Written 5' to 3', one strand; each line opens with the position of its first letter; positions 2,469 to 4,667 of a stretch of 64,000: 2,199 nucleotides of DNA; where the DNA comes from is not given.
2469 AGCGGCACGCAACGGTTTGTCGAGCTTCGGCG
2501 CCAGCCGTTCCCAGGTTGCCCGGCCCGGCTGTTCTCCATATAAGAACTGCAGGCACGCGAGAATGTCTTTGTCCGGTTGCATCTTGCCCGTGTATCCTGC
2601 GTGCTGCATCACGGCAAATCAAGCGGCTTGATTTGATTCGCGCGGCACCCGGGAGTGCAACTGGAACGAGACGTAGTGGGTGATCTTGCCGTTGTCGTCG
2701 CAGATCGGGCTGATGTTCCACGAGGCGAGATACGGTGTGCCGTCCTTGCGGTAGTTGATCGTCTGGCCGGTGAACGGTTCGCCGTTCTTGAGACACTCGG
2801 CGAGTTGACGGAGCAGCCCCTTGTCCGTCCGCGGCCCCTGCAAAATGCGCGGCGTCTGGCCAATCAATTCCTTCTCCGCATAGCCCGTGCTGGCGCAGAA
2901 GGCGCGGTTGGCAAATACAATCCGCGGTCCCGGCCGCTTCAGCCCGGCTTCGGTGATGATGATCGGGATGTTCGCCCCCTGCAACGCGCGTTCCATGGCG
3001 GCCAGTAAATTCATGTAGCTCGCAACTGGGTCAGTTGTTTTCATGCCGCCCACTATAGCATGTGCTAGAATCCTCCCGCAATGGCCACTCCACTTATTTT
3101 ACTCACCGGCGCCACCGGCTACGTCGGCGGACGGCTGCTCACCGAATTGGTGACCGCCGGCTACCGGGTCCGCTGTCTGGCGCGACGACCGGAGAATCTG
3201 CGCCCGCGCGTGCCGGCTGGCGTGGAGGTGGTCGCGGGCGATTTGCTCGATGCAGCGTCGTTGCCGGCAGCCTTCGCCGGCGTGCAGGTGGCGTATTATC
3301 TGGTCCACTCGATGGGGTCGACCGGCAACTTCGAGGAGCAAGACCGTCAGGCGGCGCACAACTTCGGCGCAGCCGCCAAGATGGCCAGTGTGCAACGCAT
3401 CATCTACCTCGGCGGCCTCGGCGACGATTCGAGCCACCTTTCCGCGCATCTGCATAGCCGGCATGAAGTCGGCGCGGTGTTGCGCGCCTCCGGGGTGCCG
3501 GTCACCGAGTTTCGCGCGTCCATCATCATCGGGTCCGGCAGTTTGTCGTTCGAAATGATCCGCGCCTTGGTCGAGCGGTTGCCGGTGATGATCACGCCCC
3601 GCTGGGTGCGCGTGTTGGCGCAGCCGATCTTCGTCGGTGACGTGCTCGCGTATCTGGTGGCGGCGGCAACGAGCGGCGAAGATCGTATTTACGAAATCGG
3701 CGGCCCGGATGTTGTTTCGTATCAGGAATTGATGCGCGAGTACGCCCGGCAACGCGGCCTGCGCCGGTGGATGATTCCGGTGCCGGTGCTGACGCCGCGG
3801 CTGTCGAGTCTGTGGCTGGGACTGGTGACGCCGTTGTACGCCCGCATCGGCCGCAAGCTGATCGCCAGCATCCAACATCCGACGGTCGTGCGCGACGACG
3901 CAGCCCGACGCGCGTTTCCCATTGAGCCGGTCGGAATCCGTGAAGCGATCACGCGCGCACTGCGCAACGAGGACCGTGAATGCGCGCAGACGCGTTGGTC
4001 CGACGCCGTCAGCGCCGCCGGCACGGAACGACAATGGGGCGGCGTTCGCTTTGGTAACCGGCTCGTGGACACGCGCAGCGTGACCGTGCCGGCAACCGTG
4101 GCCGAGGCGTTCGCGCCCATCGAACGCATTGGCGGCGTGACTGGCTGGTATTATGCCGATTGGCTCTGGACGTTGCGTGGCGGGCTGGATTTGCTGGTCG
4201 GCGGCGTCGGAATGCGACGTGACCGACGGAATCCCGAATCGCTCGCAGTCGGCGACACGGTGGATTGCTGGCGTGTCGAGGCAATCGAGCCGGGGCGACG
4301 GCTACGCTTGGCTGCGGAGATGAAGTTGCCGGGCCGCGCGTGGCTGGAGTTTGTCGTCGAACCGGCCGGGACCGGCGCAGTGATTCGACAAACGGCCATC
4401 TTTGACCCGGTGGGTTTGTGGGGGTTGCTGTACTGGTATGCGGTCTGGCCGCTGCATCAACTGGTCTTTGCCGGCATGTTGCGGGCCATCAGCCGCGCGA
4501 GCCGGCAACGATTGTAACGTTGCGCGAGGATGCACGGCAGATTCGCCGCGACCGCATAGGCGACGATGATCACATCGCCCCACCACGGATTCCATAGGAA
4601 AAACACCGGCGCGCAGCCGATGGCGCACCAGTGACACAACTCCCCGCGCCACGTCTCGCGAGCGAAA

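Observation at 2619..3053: Short LOV protein with the adduct-forming cysteine replaced (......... instead of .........)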

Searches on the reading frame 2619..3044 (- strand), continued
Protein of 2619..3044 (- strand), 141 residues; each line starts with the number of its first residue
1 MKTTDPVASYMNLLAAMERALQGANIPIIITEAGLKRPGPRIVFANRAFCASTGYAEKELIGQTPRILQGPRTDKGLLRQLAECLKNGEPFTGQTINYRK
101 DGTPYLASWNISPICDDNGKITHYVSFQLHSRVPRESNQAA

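Call 34: find_encoding_contigs(protein=P0005, flank=8000, max_places=2)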
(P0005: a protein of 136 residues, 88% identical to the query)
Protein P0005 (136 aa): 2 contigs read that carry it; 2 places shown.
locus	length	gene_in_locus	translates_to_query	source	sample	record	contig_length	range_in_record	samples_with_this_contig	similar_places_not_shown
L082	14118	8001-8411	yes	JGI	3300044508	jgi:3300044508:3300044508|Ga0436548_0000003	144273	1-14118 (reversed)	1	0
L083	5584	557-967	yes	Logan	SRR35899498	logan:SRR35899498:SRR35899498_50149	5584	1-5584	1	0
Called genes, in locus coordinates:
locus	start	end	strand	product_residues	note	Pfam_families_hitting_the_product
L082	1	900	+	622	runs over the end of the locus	PF07728:AAA_5 (weak)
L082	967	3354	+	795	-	PF09823:DUF2357, PF04411:PDDEXK_7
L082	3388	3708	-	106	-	-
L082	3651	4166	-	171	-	-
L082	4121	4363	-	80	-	PF03551:PadR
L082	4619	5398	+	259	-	PF02678:Pirin, PF07883:Cupin_2 (faint), PF17954:Pirin_C_2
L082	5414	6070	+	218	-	PF00881:Nitroreductase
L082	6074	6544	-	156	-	PF03073:TspO_MBR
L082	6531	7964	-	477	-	PF01370:Epimerase, PF05368:NmrA, PF13460:NAD_binding_10, PF11066:DUF2867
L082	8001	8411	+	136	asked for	PF00989:PAS, PF13426:PAS_9, PF08448:PAS_4 (weak), PF08447:PAS_3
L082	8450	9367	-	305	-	PF03851:UvdE, PF01261:AP_endonuc_2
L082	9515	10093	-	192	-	PF04832:SOUL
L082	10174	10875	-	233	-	PF14344:DUF4397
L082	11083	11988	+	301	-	PF00376:MerR (faint), PF13411:MerR_1, PF02607:B12-binding_2, PF02310:B12-binding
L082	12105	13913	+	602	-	PF02776:TPP_enzyme_N, PF00205:TPP_enzyme_M, PF02775:TPP_enzyme_C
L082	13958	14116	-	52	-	?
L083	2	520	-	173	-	?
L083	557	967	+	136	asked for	PF00989:PAS, PF13426:PAS_9, PF08448:PAS_4 (weak), PF08447:PAS_3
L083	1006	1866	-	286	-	PF03851:UvdE, PF01261:AP_endonuc_2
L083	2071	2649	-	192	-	PF04832:SOUL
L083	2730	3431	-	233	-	PF14344:DUF4397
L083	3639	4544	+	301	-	PF00376:MerR (faint), PF13411:MerR_1, PF02607:B12-binding_2, PF02310:B12-binding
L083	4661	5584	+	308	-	?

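Call 35: find_encoding_contigs(protein=P0052, flank=8000, max_places=2)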
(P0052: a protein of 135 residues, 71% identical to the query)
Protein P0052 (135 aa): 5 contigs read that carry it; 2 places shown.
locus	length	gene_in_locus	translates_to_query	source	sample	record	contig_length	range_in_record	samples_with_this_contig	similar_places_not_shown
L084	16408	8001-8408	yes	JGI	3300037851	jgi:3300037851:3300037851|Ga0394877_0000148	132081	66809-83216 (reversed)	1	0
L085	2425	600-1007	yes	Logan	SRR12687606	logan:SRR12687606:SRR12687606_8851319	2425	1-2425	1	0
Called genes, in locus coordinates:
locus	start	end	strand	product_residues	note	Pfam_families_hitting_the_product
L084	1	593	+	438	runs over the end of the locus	PF22205:Csm6_6H (weak), PF09670:Cas_Cas02710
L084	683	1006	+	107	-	-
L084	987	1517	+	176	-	PF19502:DUF6036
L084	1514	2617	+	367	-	PF09623:Cas_NE0113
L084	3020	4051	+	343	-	PF01867:Cas_Cas1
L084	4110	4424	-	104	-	PF05635:23S_rRNA_IVP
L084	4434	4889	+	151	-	PF09827:CRISPR_Cas2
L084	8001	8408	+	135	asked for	PF00989:PAS, PF08448:PAS_4 (weak), PF13426:PAS_9, PF08447:PAS_3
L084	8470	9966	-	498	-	PF04244:DPRP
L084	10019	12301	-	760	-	PF00135:COesterase, PF07859:Abhydrolase_3, PF20434:BD-FAE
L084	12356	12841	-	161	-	PF03073:TspO_MBR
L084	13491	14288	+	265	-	-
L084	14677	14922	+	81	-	PF09720:Unstab_antitox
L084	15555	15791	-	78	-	-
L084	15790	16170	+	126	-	-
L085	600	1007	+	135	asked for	PF00989:PAS, PF08448:PAS_4 (weak), PF13426:PAS_9, PF08447:PAS_3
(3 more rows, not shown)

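Call 36: find_encoding_contigs(protein=P0044, flank=8000, max_places=2)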
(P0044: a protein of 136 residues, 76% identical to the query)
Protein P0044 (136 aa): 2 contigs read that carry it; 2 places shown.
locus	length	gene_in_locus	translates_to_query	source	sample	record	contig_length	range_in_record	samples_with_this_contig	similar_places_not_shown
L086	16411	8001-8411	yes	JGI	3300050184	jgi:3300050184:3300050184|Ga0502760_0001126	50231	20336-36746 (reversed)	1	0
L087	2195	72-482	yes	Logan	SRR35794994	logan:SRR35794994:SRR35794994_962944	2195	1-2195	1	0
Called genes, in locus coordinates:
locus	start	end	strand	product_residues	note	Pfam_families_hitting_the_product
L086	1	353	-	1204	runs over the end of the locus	PF00384:Molybdopterin, PF28599:NarG_dom_V, PF01568:Molydop_binding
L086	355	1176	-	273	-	PF13442:Cytochrome_CBB3 (faint), PF00034:Cytochrom_C (weak)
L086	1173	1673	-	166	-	PF03473:MOSC (weak)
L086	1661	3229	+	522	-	PF13372:Alginate_exp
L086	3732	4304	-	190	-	-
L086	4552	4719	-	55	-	-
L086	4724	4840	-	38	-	-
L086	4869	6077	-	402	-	PF05362:Lon_C (weak), PF00493:MCM (faint), PF13541:ChlI, PF00158:Sigma54_activat (weak), PF01078:Mg_chelatase, PF07728:AAA_5 (weak)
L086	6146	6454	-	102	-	-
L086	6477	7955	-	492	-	PF01370:Epimerase, PF05368:NmrA, PF13460:NAD_binding_10, PF11066:DUF2867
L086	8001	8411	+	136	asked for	PF00989:PAS, PF13426:PAS_9, PF08448:PAS_4 (weak), PF08447:PAS_3 (weak)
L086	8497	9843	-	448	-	PF02469:Fasciclin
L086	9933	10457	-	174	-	PF02469:Fasciclin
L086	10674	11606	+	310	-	PF00376:MerR, PF13411:MerR_1, PF02607:B12-binding_2, PF02310:B12-binding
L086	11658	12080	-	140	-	PF00085:Thioredoxin, PF13098:Thioredoxin_2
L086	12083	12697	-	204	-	PF04140:ICMT (weak), PF04191:PEMT (weak)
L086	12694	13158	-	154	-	PF10604:Polyketide_cyc2 (weak), PF03364:Polyketide_cyc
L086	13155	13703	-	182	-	PF04832:SOUL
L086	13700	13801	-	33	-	-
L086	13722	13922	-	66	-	-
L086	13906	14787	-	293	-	PF01370:Epimerase, PF08338:DUF1731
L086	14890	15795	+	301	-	PF00376:MerR (weak), PF13411:MerR_1, PF02607:B12-binding_2, PF02310:B12-binding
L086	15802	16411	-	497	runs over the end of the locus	PF00890:FAD_binding_2 (weak), PF01266:DAO, PF01494:FAD_binding_3, PF01593:Amino_oxidase, PF07992:Pyr_redox_2 (weak), PF12831:FAD_oxidored (weak), PF13450:NAD_binding_8, PF01266:DAO (weak), +4 more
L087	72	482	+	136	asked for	PF00989:PAS, PF13426:PAS_9, PF08448:PAS_4 (weak), PF08447:PAS_3 (weak)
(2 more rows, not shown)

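Call 45: search_protein_families(library=ncbifam, proteins=[window:2619-3044:-], max_evalue=0.00001)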
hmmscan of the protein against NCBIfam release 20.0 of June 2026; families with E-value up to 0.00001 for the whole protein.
window:2619-3044:- (141 aa): 8 families
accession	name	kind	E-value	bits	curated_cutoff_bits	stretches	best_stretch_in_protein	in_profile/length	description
NF052306.1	BluLightHisKinLov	equivalog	6.3e-25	87.7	450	1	19-130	26-135/334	blue-light-activated histidine kinase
NF010076.0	PRK13557.1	subfamily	1.3e-23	83.3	631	1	20-136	35-149/540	histidine kinase famiy protein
NF010077.0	PRK13559.1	subfamily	1.4e-22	80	361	1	17-128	45-154/364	hypothetical protein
NF052652.1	YtvA_fam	equivalog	8.4e-22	77.9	250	1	17-128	2-111/243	YtvA family blue-light photoreceptor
TIGR02938.1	nifL_nitrog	equivalog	1.8e-19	69.7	242.45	1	16-127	5-111/494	nitrogen fixation negative regulator NifL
NF052574.1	HisKinEspCMyxo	equivalog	3.6e-15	55.2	1200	1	11-127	283-394/785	serine histidine kinase EspC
NF045675.1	PhdiestaseDibA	equivalog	7e-15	54.4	980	1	41-126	99-184/623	phosphodiesterase DibA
TIGR00229.1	sensory_box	domain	3.5e-12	46.6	22.9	1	41-127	26-112/126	PAS domain S-box protein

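Call 50: search_solved_structures(query=A1, max_evalue=1e-10, show_alignments=3)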
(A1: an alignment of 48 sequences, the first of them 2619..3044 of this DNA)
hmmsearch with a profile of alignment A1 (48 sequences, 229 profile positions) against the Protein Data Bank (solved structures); distinct sequences matched with E-value up to 1e-10: 147 (the best 60 are shown).
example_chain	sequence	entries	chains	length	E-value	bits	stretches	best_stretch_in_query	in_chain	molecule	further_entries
3ewk_A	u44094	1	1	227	1.4e-51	178.7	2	39-148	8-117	Sensor protein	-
6y7u_A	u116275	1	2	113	2e-39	138.9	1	28-136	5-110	Multi-sensor hybrid histidine kinase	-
6rhf_A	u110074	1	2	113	4.1e-39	137.9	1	28-136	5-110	Multi-sensor hybrid histidine kinase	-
6rhg_A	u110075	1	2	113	5.6e-39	137.5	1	28-136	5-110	Multi-sensor hybrid histidine kinase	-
6ywi_A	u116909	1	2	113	1.8e-38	135.9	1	28-136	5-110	Multi-sensor hybrid histidine kinase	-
6yx4_A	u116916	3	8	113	2e-38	135.7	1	28-136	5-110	Multi-sensor hybrid histidine kinase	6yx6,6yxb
8pm1_A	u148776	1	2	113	2.2e-38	135.5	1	28-136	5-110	histidine kinase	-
6yxc_A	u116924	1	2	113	2.5e-38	135.4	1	28-136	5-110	Multi-sensor hybrid histidine kinase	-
7ab6_A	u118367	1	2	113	2.5e-38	135.4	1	30-136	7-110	Multi-sensor hybrid histidine kinase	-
6ywg_A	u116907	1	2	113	3.9e-38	134.8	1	28-136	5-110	Multi-sensor hybrid histidine kinase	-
6ywq_A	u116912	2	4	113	4.1e-38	134.7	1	28-136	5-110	Multi-sensor hybrid histidine kinase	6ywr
6ywh_A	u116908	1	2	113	4.6e-38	134.5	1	28-136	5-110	Multi-sensor hybrid histidine kinase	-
6y7r_A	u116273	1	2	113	4.9e-38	134.4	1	28-136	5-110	Multi-sensor hybrid histidine kinase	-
7ab7_A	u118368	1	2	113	1.2e-37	133.1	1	30-136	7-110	Multi-sensor hybrid histidine kinase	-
8pky_A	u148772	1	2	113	1.3e-37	133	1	28-136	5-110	histidine kinase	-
2z6d_A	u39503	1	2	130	4.7e-32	114.8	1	14-133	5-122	Phototropin-2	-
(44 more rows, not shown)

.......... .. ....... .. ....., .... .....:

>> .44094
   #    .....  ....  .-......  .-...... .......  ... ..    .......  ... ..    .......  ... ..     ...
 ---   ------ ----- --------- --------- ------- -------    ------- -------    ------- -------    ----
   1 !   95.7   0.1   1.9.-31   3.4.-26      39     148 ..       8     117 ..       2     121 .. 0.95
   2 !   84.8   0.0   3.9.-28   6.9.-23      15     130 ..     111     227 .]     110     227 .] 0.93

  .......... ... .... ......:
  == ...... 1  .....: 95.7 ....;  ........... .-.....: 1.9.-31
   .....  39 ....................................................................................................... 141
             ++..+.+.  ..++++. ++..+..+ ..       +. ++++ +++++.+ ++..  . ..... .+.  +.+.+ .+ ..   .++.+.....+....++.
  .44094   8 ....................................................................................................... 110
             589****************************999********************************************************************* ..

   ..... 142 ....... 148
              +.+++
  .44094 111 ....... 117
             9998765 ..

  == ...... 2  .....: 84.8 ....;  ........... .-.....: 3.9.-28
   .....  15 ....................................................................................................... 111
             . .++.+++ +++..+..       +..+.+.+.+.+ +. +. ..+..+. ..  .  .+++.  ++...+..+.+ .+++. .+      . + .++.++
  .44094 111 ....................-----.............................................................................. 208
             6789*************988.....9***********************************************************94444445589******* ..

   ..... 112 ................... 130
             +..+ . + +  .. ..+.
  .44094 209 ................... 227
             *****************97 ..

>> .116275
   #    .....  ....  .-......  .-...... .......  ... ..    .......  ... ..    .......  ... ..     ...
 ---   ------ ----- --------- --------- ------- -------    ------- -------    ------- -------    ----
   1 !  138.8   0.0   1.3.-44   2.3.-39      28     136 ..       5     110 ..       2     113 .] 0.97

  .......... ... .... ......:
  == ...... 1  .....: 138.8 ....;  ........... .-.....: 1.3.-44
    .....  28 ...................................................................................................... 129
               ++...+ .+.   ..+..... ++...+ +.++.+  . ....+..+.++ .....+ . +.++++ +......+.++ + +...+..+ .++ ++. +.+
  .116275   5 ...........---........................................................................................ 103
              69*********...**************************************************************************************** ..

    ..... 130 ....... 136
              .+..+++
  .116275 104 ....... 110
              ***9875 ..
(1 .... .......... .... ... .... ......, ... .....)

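Call 58: search_protein_representatives(alignment_id=A1)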
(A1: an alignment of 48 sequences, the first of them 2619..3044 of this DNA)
Query: 48 sequences, 229 profile positions. Proteins with E-value up to 0.001 (for the whole library): 250658; up to 1e-10: 124001; up to 1e-30: 21198. The best 150 are listed.
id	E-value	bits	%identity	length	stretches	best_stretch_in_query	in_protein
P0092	5.6e-219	739.5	-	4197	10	12-135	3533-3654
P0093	1.6e-204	692.3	-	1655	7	18-145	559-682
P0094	9.7e-202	683.1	-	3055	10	37-163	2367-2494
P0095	2.7e-150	514.8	-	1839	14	14-147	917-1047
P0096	9.3e-144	493.4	-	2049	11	29-180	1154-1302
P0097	3.0e-142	488.5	-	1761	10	13-157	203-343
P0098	1.9e-136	469.5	-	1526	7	22-165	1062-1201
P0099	1.1e-130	450.7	-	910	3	9-144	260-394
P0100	7.6e-129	444.6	-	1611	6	41-154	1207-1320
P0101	1.3e-125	434.1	-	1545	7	13-149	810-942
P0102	3.8e-125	432.6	-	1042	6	33-152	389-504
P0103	6.7e-120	415.4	-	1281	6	22-168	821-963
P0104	4.2e-116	403.0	-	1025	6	36-152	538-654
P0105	6.2e-115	399.1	-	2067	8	16-167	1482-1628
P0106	1.7e-111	387.9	-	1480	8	16-150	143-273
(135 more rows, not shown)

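Call 72: list_cluster_members(proteins=[window:2619-3044:-, P0010, P0026, P0038, P0045, P0049, P0066, P0074])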
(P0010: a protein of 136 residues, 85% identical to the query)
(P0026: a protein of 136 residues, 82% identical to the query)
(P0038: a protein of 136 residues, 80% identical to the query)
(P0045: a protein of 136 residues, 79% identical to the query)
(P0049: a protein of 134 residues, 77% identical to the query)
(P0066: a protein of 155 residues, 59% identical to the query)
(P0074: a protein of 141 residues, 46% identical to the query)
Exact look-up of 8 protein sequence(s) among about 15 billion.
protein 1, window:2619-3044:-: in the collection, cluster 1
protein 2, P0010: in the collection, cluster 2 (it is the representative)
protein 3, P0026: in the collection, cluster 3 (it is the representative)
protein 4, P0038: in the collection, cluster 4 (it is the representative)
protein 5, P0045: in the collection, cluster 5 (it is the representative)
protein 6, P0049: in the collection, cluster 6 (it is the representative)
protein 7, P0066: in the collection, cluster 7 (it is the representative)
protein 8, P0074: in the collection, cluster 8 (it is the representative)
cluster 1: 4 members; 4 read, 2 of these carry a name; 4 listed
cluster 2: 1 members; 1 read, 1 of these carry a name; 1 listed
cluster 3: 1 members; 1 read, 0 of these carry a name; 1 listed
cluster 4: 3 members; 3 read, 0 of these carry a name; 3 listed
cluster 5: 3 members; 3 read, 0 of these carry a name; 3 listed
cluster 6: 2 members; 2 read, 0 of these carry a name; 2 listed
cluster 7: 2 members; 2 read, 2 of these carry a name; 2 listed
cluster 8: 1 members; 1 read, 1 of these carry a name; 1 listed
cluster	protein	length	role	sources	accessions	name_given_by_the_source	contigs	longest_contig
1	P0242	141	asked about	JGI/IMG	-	-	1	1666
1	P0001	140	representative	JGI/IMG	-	PAS domain S-box-containing protein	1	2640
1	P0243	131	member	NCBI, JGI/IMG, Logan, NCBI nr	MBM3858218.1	MAG: PAS domain-containing protein [Verrucomicrobia bacterium] | PAS domain-containing protein [Verrucomicrobiota bacterium]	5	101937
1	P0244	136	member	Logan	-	-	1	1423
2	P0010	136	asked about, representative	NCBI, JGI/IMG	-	PAS domain S-box-containing protein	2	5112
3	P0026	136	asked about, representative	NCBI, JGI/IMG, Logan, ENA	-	-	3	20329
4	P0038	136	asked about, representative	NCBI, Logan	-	-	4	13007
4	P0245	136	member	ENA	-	-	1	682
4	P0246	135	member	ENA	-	-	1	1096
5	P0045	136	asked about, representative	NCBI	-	-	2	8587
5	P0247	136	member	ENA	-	-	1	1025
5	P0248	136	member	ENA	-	-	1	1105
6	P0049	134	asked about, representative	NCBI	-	-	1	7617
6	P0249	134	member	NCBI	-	-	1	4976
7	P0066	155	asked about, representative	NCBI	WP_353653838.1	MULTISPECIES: PAS domain S-box protein [Halomonadaceae]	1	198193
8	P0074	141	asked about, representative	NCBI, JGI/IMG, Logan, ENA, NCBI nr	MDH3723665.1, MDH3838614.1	MAG: PAS domain S-box protein [Desulfobacteraceae bacterium] | PAS domain S-box protein [Desulfobacteraceae bacterium]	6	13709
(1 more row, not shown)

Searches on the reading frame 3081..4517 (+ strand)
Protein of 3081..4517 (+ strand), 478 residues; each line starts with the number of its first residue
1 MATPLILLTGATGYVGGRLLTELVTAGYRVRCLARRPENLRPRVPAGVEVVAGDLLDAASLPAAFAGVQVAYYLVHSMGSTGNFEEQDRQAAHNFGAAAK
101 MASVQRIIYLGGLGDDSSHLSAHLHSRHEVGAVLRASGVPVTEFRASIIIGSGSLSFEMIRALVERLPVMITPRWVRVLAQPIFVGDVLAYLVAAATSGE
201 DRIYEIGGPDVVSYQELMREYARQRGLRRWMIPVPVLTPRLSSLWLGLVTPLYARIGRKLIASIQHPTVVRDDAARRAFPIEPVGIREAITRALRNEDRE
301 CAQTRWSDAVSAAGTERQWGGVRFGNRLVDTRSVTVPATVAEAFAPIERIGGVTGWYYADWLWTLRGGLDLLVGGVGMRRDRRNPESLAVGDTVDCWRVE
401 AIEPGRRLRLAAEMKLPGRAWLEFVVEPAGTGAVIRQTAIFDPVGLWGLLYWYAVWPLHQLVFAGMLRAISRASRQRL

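Call 18: search_protein_families(library=pfam, proteins=[window:3081-4517:+], max_evalue=0.001)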
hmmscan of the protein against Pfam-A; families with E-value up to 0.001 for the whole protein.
window:3081-4517:+ (478 aa): 5 families
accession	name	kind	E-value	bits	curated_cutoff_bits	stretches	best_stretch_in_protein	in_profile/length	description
PF11066.14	DUF2867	-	4.8e-35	121.4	27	1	327-466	6-142/142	Protein of unknown function (DUF2867)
PF05368.20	NmrA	-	3e-17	63.6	27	1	5-148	4-152/298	NmrA-like family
PF13460.12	NAD_binding_10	-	4.7e-17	62.9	27.2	1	10-136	1-133/184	NAD(P)H-binding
PF01370.27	Epimerase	-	5.5e-11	42.8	20.9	1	6-104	1-101/240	NAD dependent epimerase/dehydratase family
PF01073.25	3Beta_HSD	-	9.4e-05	22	22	1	8-110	2-114/280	3-beta hydroxysteroid dehydrogenase/isomerase family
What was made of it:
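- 3081..4517 (+): Divergent neighbour encoding an NAD(P)-binding NmrA/epimerase domain plus DUF2867. It is the most conserved neighbour of the PAS gene. Pfam (call 18).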

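Call 45: search_protein_families(library=ncbifam, proteins=[window:3081-4517:+], max_evalue=0.00001)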
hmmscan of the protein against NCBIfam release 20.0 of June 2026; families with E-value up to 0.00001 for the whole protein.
window:3081-4517:+ (478 aa): 4 families
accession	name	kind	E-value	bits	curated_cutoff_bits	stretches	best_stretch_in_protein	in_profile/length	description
TIGR03466.1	HpnA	hypoth_equivalog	2e-13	49.9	367.65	1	6-110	3-111/327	hopanoid-associated sugar epimerase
NF042422.1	oxyalk_red_OleD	equivalog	2.2e-07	30.6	580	1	6-110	3-108/329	2-alkyl-3-oxoalkanoate reductase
NF042423.1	oxyalk_red_Shew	equivalog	3.8e-07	29.5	580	1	6-109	11-115/331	2-alkyl-3-oxoalkanoate reductase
NF052578.1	StrlDmthSdmBMthl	equivalog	1.5e-06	28.2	600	1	7-76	4-73/328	sterol demethylase protein SdmB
